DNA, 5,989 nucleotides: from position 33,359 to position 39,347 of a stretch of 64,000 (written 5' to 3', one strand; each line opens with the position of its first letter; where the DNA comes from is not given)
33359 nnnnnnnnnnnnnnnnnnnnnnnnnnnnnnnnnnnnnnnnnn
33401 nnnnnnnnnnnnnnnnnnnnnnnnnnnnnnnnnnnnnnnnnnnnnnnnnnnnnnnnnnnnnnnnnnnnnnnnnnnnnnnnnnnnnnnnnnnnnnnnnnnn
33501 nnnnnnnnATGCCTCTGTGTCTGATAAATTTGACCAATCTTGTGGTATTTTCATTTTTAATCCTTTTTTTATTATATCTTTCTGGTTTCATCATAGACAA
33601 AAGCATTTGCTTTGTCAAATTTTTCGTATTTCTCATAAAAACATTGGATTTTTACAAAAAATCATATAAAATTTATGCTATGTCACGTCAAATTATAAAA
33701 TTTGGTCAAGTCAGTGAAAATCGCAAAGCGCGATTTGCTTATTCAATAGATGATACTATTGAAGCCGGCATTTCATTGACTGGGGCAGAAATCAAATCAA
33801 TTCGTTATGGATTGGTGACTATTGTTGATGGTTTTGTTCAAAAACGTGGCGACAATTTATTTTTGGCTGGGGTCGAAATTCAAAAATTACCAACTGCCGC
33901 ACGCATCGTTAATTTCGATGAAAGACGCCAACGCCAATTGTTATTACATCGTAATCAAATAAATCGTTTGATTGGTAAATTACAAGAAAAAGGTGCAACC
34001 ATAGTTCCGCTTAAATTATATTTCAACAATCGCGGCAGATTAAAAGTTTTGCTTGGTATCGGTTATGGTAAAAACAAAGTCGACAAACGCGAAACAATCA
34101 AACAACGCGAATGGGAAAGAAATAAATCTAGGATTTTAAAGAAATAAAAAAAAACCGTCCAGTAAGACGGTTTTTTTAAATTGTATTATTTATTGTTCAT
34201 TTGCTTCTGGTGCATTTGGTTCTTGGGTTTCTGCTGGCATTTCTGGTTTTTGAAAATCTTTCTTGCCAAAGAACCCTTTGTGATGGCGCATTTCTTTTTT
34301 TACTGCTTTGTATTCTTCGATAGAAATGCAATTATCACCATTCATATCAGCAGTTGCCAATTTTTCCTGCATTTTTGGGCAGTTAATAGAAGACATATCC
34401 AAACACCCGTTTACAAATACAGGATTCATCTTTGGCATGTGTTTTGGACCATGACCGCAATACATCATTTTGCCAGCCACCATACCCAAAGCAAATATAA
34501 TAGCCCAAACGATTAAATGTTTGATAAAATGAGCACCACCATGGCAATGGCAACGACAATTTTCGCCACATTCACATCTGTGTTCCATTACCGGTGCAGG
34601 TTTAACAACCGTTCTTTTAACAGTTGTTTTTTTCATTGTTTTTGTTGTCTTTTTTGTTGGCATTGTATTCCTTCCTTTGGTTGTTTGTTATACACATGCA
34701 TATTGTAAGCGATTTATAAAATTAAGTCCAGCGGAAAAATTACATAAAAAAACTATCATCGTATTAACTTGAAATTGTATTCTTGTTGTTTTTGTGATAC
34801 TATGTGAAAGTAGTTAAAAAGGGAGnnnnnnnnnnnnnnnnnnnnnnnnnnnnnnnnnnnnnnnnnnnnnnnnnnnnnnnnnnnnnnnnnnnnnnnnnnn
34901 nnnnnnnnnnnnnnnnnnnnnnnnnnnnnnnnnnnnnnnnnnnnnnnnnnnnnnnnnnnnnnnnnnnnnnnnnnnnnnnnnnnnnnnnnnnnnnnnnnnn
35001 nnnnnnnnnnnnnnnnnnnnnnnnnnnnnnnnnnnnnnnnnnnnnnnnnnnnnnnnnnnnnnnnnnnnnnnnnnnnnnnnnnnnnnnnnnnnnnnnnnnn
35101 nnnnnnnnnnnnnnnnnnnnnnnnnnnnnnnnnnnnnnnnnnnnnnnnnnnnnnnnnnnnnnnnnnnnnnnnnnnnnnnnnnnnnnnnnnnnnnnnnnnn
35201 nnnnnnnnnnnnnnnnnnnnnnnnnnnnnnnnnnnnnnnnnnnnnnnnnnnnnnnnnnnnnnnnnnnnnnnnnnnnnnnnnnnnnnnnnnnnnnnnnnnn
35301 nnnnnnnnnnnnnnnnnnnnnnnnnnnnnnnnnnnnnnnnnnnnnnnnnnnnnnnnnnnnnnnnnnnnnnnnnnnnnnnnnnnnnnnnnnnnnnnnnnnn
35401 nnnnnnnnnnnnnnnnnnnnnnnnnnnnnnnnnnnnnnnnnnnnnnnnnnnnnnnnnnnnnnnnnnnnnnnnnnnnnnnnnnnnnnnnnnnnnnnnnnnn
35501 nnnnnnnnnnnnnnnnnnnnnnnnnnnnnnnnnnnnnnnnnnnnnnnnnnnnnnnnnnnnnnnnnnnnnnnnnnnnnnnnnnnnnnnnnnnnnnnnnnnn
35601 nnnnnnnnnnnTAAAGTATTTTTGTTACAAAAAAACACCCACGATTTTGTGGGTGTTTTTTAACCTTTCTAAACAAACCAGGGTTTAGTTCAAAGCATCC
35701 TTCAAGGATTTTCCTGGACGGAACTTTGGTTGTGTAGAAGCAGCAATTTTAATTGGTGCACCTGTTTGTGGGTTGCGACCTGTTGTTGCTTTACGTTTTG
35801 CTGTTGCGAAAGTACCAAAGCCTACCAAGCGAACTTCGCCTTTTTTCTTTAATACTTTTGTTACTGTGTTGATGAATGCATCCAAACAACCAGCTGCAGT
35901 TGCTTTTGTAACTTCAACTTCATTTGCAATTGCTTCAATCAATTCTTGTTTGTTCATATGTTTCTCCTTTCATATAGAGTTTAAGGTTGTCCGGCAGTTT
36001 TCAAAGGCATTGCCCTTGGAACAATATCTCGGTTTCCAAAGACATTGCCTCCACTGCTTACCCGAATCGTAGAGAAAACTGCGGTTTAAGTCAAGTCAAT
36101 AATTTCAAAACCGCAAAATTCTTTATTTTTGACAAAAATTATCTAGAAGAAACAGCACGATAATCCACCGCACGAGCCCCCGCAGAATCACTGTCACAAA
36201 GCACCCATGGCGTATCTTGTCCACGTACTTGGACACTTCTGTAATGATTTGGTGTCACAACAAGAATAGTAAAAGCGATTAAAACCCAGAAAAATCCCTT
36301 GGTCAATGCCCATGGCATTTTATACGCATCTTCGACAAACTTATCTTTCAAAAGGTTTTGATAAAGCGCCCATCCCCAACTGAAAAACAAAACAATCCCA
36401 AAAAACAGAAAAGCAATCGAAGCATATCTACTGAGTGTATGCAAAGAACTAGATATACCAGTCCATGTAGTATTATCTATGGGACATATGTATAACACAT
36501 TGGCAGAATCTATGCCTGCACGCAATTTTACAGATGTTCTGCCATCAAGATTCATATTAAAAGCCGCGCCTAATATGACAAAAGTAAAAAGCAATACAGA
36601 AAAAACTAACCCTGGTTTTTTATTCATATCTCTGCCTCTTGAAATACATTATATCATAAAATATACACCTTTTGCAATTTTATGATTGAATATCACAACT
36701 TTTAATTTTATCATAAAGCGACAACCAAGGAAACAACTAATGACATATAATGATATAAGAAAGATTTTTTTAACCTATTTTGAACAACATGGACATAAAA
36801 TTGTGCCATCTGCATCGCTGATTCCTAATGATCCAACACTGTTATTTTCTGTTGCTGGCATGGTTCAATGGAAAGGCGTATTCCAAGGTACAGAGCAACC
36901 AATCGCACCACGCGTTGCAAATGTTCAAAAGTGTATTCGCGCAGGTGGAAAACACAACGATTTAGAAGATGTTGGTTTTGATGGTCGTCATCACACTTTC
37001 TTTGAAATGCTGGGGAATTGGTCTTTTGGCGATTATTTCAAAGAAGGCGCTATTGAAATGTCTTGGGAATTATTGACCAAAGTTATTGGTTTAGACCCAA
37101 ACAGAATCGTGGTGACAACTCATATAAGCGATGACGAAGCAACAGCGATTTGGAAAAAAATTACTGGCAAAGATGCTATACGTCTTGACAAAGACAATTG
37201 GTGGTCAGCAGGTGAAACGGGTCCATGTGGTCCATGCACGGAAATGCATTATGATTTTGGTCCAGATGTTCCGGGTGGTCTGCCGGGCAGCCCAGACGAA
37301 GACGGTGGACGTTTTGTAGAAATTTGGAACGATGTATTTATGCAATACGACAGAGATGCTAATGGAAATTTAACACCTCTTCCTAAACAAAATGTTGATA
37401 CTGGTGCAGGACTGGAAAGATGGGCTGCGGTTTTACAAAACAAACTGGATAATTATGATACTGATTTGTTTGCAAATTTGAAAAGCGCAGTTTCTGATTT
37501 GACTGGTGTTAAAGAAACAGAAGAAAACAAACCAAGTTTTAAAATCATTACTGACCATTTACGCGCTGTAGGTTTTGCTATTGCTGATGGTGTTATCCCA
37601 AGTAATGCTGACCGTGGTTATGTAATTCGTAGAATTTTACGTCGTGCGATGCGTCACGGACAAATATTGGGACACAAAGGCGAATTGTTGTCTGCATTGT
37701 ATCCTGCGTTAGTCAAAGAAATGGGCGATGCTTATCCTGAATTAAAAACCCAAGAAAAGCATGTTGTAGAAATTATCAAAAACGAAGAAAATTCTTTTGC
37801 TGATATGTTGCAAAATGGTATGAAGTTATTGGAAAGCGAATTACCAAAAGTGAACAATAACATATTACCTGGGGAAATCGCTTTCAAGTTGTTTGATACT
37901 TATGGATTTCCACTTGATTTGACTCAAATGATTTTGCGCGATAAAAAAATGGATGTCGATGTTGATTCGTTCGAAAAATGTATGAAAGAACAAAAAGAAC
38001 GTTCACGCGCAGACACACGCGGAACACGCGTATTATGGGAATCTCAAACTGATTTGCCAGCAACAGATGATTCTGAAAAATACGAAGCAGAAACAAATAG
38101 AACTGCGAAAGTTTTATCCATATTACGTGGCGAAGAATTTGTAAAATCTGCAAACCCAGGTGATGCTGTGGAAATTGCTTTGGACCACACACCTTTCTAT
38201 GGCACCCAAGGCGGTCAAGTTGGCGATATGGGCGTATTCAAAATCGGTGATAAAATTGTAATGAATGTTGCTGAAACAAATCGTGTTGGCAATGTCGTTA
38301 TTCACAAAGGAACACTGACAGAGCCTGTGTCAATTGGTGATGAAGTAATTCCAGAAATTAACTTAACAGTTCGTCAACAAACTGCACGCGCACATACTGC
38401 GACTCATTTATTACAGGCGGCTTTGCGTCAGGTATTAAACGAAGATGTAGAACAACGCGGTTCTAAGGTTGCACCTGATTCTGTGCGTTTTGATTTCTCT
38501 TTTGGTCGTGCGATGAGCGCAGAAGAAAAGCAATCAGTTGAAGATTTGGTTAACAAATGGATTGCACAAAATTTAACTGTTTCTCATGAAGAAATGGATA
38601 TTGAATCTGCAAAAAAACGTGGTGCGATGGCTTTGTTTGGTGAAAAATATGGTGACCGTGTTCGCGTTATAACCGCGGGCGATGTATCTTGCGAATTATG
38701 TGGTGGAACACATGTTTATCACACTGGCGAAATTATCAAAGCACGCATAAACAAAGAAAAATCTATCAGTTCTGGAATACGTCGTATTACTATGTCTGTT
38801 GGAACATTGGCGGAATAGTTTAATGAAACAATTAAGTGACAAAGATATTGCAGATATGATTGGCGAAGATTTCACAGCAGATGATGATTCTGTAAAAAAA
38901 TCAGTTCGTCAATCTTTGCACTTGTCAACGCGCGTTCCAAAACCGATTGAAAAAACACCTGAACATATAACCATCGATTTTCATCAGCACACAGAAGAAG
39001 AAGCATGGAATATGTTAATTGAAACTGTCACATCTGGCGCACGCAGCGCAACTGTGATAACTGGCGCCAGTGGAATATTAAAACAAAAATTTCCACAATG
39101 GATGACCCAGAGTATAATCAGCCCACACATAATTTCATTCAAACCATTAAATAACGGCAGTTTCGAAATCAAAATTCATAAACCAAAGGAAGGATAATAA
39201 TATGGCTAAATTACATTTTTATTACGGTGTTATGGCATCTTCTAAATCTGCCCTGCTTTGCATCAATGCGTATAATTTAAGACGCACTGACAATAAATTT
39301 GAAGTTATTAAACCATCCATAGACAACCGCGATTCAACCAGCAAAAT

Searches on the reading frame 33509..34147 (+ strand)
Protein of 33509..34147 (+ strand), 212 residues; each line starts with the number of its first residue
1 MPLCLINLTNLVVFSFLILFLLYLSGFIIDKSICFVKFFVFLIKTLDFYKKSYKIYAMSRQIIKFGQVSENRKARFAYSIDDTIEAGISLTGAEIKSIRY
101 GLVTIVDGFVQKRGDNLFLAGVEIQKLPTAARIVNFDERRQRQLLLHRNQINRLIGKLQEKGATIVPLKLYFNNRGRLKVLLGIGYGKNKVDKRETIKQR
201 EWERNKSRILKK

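Call 89: search_protein_families(library=pfam, proteins=[window:33509-34147:+], max_evalue=0.001)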
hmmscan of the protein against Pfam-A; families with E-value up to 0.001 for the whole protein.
window:33509-34147:+ (212 aa): 1 family
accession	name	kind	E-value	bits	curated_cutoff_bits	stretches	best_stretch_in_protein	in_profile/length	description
PF01668.23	SmpB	-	6.5e-49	166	27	1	69-212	2-143/143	SmpB protein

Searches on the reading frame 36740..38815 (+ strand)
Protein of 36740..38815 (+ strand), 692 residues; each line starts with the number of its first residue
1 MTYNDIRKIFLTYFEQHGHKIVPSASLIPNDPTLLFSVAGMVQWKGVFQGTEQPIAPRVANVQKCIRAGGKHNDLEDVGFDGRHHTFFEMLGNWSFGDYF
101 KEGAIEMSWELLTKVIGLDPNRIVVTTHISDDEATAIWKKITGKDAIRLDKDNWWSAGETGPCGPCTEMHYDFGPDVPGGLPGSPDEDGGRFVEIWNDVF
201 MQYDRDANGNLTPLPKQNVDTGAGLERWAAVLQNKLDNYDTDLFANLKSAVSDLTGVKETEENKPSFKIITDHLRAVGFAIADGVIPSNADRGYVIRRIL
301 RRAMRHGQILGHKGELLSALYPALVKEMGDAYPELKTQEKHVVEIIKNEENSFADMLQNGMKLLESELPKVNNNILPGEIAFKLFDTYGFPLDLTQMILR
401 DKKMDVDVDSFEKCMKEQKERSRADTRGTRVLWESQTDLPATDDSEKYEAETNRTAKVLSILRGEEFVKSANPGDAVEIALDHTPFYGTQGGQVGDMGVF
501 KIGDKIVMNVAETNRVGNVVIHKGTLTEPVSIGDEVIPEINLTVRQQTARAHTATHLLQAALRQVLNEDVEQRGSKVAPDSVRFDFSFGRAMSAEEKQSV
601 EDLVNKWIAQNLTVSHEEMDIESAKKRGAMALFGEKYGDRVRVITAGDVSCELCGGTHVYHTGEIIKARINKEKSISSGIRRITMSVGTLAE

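Call 64: find_homologous_proteins(query=window:36740-38815:+, max_evalue=1e-50)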
Query window:36740-38815:+ (692 aa): 8000 proteins with E <= 1e-50 among 8000 candidates; the best 120 are listed.
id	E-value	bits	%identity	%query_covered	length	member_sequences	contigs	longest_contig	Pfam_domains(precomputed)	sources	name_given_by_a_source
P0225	0.0e+0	1594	100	100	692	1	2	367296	PF01411.25,PF07973.20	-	-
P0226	0.0e+0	1592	100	100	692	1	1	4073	PF01411.25,PF07973.20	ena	-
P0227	0.0e+0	1590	100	100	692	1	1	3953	PF01411.25,PF07973.20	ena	-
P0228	0.0e+0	1587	99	100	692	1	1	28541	PF01411.25,PF07973.20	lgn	-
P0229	0.0e+0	1585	99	100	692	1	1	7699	PF01411.25,PF07973.20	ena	-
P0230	0.0e+0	1583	99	100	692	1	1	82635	PF01411.25,PF07973.20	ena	-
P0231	0.0e+0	1580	99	100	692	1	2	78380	PF01411.25,PF07973.20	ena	-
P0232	0.0e+0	1544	96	100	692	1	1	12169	PF01411.25,PF07973.20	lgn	-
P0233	0.0e+0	1540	96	100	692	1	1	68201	PF01411.25,PF07973.20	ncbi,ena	-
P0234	0.0e+0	1518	94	100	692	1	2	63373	PF01411.25,PF07973.20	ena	-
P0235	0.0e+0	1506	94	100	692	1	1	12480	PF01411.25,PF07973.20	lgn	-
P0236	0.0e+0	1501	93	100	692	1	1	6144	PF01411.25,PF07973.20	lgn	-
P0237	0.0e+0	1485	92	100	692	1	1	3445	PF01411.25,PF07973.20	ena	-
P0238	0.0e+0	1485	92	100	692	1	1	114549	PF01411.25,PF07973.20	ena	-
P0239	0.0e+0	1481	92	100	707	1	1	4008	PF01411.25,PF07973.20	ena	-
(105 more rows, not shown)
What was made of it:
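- Enterousia merdequi, and many hits are labelled 'Alphaproteobacteria bacterium' MAGs (call 64).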

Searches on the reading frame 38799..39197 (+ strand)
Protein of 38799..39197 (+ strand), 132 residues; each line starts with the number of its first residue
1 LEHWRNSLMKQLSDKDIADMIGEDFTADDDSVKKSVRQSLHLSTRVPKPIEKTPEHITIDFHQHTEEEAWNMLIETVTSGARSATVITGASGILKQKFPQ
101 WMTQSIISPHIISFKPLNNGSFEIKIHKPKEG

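Call 89: search_protein_families(library=pfam, proteins=[window:38799-39197:+], max_evalue=0.001)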
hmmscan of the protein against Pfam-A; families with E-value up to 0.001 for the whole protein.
window:38799-39197:+ (132 aa): 1 family
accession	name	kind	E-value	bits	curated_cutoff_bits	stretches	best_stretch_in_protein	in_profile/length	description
PF01713.27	Smr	-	2.5e-05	24.8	25.7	1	59-116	1-61/77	Smr domain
